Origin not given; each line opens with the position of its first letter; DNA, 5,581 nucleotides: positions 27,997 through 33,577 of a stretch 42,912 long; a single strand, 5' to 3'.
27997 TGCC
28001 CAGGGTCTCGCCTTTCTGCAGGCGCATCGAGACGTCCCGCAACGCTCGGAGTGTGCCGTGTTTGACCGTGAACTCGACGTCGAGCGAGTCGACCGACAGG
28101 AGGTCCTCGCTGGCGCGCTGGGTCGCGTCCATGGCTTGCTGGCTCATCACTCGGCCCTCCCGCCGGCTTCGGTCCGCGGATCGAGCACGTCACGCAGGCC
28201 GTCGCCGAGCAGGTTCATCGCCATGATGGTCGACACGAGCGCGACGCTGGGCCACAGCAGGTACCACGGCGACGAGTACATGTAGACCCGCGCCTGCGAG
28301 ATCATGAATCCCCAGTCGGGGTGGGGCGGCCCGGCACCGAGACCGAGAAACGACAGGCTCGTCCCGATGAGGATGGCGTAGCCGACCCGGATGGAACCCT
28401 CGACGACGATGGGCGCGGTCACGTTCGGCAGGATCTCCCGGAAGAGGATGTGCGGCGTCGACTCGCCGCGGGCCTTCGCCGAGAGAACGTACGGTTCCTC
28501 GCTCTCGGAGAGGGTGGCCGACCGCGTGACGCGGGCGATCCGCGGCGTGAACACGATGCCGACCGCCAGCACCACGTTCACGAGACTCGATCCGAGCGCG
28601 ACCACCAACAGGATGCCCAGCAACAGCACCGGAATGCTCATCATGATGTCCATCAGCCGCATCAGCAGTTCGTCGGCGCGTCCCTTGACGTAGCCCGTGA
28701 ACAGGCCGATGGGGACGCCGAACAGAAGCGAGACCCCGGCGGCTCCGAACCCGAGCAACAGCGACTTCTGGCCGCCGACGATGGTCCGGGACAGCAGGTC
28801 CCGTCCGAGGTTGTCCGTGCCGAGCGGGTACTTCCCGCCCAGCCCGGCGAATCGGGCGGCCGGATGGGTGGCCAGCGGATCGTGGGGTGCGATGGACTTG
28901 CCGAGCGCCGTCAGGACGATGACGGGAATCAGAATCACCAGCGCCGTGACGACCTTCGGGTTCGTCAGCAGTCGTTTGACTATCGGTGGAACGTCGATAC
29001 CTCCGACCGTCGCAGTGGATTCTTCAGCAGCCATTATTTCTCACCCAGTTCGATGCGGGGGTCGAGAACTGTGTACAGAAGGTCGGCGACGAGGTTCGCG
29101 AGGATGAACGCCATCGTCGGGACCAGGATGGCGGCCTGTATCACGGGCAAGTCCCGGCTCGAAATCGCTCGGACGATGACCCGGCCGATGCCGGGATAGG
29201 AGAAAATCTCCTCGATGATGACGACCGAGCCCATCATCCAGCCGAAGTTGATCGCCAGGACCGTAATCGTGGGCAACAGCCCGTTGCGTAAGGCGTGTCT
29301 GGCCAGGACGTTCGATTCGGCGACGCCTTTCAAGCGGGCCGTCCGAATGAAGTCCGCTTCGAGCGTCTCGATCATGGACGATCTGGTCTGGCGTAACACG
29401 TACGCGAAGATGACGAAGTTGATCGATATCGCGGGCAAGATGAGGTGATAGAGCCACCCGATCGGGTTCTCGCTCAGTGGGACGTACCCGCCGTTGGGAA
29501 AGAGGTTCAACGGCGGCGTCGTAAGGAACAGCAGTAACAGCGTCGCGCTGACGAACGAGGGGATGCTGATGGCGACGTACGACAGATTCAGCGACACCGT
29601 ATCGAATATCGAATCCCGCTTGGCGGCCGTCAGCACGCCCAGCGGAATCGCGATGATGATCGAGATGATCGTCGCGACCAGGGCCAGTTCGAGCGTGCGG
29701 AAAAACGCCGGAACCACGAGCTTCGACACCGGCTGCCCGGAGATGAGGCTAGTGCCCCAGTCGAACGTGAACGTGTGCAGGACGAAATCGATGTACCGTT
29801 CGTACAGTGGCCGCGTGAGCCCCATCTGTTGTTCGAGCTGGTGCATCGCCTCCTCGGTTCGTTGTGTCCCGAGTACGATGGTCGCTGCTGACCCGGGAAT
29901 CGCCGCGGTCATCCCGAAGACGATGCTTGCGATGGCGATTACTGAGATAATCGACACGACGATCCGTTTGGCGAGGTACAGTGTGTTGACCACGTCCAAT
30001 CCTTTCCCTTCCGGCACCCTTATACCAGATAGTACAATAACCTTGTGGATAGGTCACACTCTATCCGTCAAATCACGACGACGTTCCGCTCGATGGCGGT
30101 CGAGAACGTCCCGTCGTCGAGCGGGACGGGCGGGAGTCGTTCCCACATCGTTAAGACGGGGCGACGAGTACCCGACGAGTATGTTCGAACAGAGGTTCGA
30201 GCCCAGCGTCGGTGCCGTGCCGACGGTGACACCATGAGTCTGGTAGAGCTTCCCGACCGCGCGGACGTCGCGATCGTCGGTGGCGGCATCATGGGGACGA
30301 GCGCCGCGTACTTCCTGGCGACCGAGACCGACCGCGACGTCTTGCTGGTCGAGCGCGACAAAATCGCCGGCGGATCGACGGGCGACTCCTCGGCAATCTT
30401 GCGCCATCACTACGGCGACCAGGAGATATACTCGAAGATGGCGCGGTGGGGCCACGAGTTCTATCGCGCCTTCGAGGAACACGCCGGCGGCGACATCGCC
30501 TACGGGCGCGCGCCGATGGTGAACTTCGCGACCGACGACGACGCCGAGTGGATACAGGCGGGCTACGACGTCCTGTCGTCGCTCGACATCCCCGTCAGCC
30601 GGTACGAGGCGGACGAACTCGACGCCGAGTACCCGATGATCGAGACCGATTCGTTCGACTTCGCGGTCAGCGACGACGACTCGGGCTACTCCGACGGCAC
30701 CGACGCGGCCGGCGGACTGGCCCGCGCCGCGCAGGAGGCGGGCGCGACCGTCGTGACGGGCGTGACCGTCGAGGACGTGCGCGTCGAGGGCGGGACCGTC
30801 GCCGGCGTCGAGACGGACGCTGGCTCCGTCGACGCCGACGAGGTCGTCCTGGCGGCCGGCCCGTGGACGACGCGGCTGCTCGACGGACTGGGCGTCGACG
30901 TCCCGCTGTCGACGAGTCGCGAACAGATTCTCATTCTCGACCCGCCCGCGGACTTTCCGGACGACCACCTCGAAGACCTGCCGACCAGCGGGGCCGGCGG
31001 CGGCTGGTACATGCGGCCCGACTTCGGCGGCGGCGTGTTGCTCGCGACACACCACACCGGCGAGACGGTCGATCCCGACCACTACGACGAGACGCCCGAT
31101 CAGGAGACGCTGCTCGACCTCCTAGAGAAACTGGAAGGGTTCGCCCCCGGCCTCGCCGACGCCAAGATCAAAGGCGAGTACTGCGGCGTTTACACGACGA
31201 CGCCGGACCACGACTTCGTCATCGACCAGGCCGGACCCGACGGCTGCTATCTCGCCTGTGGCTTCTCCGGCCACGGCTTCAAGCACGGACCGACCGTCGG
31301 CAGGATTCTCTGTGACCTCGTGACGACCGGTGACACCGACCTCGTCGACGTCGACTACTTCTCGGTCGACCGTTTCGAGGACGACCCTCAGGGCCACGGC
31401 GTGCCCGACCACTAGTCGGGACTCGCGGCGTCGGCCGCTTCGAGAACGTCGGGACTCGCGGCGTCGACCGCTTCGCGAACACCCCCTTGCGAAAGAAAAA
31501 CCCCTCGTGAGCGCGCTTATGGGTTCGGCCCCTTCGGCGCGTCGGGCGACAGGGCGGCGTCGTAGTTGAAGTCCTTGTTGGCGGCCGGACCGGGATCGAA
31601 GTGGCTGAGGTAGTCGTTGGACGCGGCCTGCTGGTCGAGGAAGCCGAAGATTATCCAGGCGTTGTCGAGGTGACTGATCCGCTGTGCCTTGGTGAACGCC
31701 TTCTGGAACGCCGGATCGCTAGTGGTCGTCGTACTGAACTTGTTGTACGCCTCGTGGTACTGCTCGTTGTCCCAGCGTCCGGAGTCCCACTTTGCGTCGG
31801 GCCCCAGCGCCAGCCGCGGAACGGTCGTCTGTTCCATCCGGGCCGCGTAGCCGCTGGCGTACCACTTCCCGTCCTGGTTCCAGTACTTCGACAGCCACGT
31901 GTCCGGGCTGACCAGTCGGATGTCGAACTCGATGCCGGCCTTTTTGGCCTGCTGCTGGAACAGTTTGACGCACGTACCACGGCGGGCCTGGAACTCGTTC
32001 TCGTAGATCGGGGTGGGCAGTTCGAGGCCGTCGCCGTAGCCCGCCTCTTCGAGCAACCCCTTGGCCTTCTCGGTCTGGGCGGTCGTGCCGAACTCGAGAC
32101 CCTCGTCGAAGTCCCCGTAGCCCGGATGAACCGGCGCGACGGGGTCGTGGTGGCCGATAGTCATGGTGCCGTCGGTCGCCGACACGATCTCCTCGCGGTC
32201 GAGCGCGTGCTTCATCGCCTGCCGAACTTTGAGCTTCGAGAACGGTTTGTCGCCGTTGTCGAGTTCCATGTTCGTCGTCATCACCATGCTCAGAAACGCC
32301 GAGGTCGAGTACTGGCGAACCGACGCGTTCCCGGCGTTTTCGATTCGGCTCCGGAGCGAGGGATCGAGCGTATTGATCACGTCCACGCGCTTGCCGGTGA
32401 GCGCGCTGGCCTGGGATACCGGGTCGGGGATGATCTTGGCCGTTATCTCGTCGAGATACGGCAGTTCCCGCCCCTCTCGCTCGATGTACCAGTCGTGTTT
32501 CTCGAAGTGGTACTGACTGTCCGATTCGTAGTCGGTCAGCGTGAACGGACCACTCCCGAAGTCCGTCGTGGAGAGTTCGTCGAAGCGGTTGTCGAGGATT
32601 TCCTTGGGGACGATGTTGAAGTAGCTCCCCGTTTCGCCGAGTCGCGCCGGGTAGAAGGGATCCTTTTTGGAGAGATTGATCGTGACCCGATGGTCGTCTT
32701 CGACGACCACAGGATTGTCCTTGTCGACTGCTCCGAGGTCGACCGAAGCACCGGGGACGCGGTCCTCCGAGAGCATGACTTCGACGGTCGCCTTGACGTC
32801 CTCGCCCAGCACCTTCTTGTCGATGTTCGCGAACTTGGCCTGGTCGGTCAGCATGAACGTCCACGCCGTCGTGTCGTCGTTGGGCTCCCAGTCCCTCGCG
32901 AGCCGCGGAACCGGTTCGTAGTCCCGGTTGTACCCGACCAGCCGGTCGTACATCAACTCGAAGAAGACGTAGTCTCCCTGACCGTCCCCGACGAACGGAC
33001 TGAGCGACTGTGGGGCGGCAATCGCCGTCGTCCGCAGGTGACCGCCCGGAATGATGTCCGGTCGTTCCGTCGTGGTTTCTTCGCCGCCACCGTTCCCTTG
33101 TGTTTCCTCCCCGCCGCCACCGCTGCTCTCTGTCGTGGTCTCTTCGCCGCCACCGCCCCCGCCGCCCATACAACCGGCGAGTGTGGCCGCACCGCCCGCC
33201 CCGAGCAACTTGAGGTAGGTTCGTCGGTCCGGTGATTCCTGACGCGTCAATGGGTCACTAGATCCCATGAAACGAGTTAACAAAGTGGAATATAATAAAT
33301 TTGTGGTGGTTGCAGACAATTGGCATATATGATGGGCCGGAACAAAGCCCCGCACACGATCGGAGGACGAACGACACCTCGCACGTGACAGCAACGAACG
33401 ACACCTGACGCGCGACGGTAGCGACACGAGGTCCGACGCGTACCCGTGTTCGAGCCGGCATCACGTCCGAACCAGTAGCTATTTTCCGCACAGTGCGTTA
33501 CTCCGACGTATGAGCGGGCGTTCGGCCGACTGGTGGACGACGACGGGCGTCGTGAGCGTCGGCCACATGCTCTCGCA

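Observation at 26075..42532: Candidate catabolic island for an N-methylated amine (quaternary amine or opine/sarcosine-like compound)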

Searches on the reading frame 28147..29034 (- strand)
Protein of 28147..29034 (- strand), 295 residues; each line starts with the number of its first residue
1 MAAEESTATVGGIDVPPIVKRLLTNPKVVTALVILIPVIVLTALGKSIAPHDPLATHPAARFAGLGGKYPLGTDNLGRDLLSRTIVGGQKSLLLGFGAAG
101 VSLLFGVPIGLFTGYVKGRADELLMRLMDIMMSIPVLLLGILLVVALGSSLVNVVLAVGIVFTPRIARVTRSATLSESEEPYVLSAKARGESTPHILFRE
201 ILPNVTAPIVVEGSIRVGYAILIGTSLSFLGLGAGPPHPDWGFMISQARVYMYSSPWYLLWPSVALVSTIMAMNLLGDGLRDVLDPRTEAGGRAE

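Call 4: search_protein_families(library=pfam, proteins=[window:28147-29034:-], max_evalue=0.001)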
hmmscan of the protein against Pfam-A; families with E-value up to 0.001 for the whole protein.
window:28147-29034:- (295 aa): 2 families
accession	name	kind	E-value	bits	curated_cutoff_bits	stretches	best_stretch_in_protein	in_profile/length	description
PF00528.27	BPD_transp_1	-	2.4e-32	112.6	26.4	1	106-288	1-182/184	Binding-protein-dependent transport system inner membrane component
PF12911.12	OppC_N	-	0.00027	21.2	23.9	1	19-61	7-49/53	N-terminal TM domain of oligopeptide transport permease C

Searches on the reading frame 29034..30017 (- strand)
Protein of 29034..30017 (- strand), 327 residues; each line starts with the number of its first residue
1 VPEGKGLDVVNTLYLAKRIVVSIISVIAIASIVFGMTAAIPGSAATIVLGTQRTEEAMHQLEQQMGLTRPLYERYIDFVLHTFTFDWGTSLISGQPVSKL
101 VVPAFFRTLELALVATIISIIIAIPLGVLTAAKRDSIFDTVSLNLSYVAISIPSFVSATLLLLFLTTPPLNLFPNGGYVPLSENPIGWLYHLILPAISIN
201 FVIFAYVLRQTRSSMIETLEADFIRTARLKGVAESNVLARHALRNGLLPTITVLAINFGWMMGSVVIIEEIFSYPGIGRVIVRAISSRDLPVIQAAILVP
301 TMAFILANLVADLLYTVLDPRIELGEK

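Call 4: search_protein_families(library=pfam, proteins=[window:29034-30017:-], max_evalue=0.001)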
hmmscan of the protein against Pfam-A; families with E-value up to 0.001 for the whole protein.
window:29034-30017:- (327 aa): 2 families
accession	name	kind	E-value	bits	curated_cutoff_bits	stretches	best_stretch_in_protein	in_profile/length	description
PF00528.27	BPD_transp_1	-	2.5e-38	132.1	26.4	1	123-323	1-183/184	Binding-protein-dependent transport system inner membrane component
PF19300.4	BPD_transp_1_N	-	2.5e-08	34.5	23.8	1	14-83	4-73/114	Binding-prot-dependent transport system membrane comp, N-term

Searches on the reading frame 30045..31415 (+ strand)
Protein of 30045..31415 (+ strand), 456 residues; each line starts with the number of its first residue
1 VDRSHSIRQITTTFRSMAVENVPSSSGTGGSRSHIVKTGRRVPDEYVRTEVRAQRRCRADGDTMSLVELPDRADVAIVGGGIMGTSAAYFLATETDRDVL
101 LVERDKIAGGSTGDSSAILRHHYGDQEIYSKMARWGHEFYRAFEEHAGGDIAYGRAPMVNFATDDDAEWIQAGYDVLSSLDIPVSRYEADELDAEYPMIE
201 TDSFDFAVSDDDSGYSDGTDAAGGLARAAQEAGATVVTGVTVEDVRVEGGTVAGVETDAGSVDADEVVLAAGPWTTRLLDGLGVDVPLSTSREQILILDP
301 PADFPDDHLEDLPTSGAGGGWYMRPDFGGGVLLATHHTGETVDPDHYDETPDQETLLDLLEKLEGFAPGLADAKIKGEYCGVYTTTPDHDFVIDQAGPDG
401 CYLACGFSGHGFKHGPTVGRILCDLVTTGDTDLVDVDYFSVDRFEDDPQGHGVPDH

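Call 4: search_protein_families(library=pfam, proteins=[window:30045-31415:+], max_evalue=0.001)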
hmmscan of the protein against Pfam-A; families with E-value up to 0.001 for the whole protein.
window:30045-31415:+ (456 aa): 9 families
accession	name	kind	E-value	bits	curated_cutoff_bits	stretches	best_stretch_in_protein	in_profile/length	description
PF01266.30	DAO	-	2.1e-69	235.2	27.9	1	74-425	1-353/353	FAD dependent oxidoreductase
PF01946.23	Thi4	-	3e-08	33.6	26.2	1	72-113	17-58/235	Thi4 family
PF07992.20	Pyr_redox_2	-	2.1e-07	31.1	26.1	0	74-119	2-47/291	Pyridine nucleotide-disulphide oxidoreductase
PF13450.12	NAD_binding_8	-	4.3e-07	30.6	21.9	1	77-115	1-38/68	NAD(P)-binding Rossmann-like domain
PF12831.13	FAD_oxidored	-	7.6e-07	29.2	27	1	74-147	1-72/416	FAD dependent oxidoreductase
PF04820.20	Trp_halogenase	-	0.00016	21.1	21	0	74-115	1-45/458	Tryptophan halogenase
PF03486.20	HI0933_like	-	0.00019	21.4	50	0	74-150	2-81/244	HI0933-like protein Rossmann domain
PF13454.12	NAD_binding_9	-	0.00037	20.9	21.8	0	76-110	1-38/155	FAD-NAD(P)-binding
PF00070.33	Pyr_redox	-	0.00051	21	22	0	75-111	2-38/82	Pyridine nucleotide-disulphide oxidoreductase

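Call 6: search_protein_families(library=ncbifam, proteins=[window:30045-31415:+], max_evalue=0.001)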
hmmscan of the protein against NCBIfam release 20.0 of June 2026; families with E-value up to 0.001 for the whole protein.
window:30045-31415:+ (456 aa): 37 families (the best 25 are shown)
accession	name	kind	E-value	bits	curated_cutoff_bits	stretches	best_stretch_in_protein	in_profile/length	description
TIGR01377.1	soxA_mon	subfamily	4.3e-53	180.4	479.65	1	74-449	2-380/381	amino oxidase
NF008425.0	PRK11259.1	equivalog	3.7e-52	177.5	257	1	72-445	4-376/377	N-methyl-L-tryptophan oxidase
TIGR01373.1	soxB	subfamily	5.1e-28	98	529.45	1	73-445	31-400/407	sarcosine oxidase subunit beta family protein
TIGR02352.1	thiamin_ThiO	equivalog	8.4e-25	87.6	250.8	1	75-429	1-350/351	glycine oxidase ThiO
NF001933.0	PRK00711.1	subfamily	6.7e-20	71.5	383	1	159-288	139-270/429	D-amino acid dehydrogenase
NF050086.1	pipecolate_AmaA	exception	4.9e-15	55.1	600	2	70-114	23-66/425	L-pipecolate oxidase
TIGR03364.1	HpnW_proposed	hypoth_equivalog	1.6e-12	47.2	285.1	1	74-303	2-225/365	TIGR03364 family FAD-dependent oxidoreductase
TIGR03377.1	glycerol3P_GlpA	equivalog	1.6e-11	43.5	552.8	1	74-299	1-228/530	anaerobic glycerol-3-phosphate dehydrogenase subunit GlpA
NF008726.1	PRK11728.1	equivalog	1.7e-10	40.3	299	1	74-280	2-207/389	L-2-hydroxyglutarate oxidase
NF005560.0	PRK07233.1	equivalog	2.7e-09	36.4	252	1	74-113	2-40/435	hypothetical protein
TIGR04542.1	GMC_mycofac_2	equivalog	4.9e-09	35.7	400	1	225-276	177-228/425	mycofactocin system GMC family oxidoreductase MftG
TIGR03329.1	Phn_aa_oxid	hypoth_equivalog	1.4e-08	34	632.8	0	70-115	22-68/460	putative aminophosphonate oxidoreductase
NF002480.1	PRK01747.1-1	equivalog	1.4e-08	33.6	540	1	71-388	247-557/645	bifunctional tRNA (5-methylaminomethyl-2-thiouridine)(34)-methyltransferase MnmC2/FAD-dependent 5-carboxymethylaminomethyl-2-thiouridine(34)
NF007542.0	PRK10157.1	subfamily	2.3e-08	33.2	610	1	225-273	114-162/428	FAD-dependent oxidoreductase FixC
TIGR00292.1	TIGR00292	equivalog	1.4e-07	31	148.3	1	72-113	21-61/254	sulfide-dependent adenosine diphosphate thiazole synthase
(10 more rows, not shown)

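Call 65: search_solved_structures(query=window:30243-31415:+, max_evalue=1e-15)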
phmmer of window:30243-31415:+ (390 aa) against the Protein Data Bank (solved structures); distinct sequences matched with E-value up to 1e-15: 21.
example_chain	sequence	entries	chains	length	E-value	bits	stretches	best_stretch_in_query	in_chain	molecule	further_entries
3m0o_A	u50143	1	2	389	7.6e-39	137.3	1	7-377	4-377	Monomeric sarcosine oxidase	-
3bhf_A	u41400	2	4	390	2.1e-38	135.9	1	7-377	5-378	Monomeric sarcosine oxidase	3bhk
1el5_A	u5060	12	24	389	2.6e-38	135.6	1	7-377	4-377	SARCOSINE OXIDASE | SARCOSINE OXIDE | Monomeric sarcosine oxidase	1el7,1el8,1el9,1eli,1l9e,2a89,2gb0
3m12_A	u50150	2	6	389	2.6e-38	135.6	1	7-377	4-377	Monomeric Sarcosine Oxidase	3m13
9u3b_A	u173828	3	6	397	2.7e-38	135.5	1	7-377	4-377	Monomeric sarcosine oxidase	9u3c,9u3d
1zov_A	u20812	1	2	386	8.8e-38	133.9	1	7-377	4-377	Monomeric sarcosine oxidase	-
9u3f_A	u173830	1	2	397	1.9e-37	132.8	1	7-377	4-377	Monomeric sarcosine oxidase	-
1l9c_A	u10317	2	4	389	2.4e-37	132.4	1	7-377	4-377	Monomeric Sarcosine Oxidase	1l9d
9u3e_A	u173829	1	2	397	2.7e-37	132.2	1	7-377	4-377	Monomeric sarcosine oxidase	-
1y56_B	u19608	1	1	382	2.4e-31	112.7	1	3-379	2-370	sarcosine oxidase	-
7exs_A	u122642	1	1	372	3.1e-25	92.5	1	8-367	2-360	Sarcosine oxidase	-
5fjm_A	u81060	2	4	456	4.7e-24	88.6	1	3-222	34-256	L-AMINO ACID DEAMINASE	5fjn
2uzz_A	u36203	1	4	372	7.4e-21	78.1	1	7-378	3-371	N-METHYL-L-TRYPTOPHAN OXIDASE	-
7cyx_A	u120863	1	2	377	7.1e-19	71.6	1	5-361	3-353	Glycine oxidase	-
5i39_A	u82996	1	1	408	9e-19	71.2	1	3-378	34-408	L-amino acid deaminase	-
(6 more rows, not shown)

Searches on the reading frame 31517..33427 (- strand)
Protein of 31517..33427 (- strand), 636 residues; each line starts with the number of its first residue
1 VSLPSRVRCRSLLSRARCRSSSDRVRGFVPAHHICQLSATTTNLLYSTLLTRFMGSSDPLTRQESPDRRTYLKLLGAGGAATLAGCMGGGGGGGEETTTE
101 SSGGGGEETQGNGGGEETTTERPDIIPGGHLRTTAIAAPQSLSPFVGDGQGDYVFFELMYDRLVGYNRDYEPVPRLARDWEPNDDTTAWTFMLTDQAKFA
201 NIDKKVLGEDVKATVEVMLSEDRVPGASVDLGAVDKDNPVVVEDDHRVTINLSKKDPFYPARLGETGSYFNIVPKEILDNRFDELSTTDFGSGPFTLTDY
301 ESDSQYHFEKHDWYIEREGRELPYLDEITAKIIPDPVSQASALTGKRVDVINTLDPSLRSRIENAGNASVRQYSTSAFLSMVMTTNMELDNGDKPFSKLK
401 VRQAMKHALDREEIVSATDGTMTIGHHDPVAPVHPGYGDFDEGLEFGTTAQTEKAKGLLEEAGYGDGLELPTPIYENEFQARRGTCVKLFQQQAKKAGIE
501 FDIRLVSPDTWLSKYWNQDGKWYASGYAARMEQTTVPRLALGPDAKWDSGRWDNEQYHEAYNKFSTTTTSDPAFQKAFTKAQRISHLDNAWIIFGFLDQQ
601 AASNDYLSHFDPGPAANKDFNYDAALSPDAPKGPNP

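Call 4: search_protein_families(library=pfam, proteins=[window:31517-33427:-], max_evalue=0.001)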
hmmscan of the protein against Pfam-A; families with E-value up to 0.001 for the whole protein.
window:31517-33427:- (636 aa): 1 family
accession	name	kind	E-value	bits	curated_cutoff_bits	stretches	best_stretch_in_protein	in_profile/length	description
PF00496.27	SBP_bac_5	-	3.2e-56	191.5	32.4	1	171-529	1-348/368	Bacterial extracellular solute-binding proteins, family 5 Middle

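Call 6: search_protein_families(library=ncbifam, proteins=[window:31517-33427:-], max_evalue=0.001)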
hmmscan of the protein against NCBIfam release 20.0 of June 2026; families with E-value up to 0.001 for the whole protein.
window:31517-33427:- (636 aa): 10 families
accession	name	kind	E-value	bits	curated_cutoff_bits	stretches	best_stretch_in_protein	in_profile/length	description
NF045468.1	Opp5A_nikA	equivalog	5.9e-25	87.7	600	1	163-571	48-434/488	nickel ABC transporter substrate-binding protein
TIGR02294.1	nickel_nikA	equivalog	8.7e-24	83.9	393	1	157-465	33-328/501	nickel ABC transporter substrate-binding protein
NF045467.1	Opp4A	equivalog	3.4e-23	81.7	650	1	107-466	13-382/556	oligopeptide ABC transporter substrate-binding protein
NF047575.1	opine_bind_CntA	exception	4.6e-18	65.1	800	1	158-417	64-317/535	staphylopine-dependent metal ABC transporter substrate-binding lipoprotein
TIGR04028.1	SBP_KPN_01854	hypoth_equivalog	1.6e-14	53.3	468.5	1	172-503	44-379/509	TIGR04028 family ABC transporter substrate-binding protein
NF043070.1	DppA_dipep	equivalog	5.5e-13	48.3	1005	1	159-470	60-374/535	dipeptide ABC transporter periplasmic-binding protein DppA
NF011942.0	PRK15413.1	equivalog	9.5e-11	41.1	594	1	159-503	58-380/512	glutathione ABC transporter substrate-binding protein GsiB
NF011684.0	PRK15104.1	equivalog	2e-09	36.7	947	1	383-467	297-382/543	oligopeptide ABC transporter substrate-binding protein OppA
NF007287.0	PRK09755.1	equivalog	9.9e-05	21.3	1098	1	392-568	299-475/535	ABC transporter substrate-binding protein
NF011689.0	PRK15109.1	equivalog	0.00043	19.1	560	0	159-415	65-328/547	ABC transporter substrate-binding protein SapA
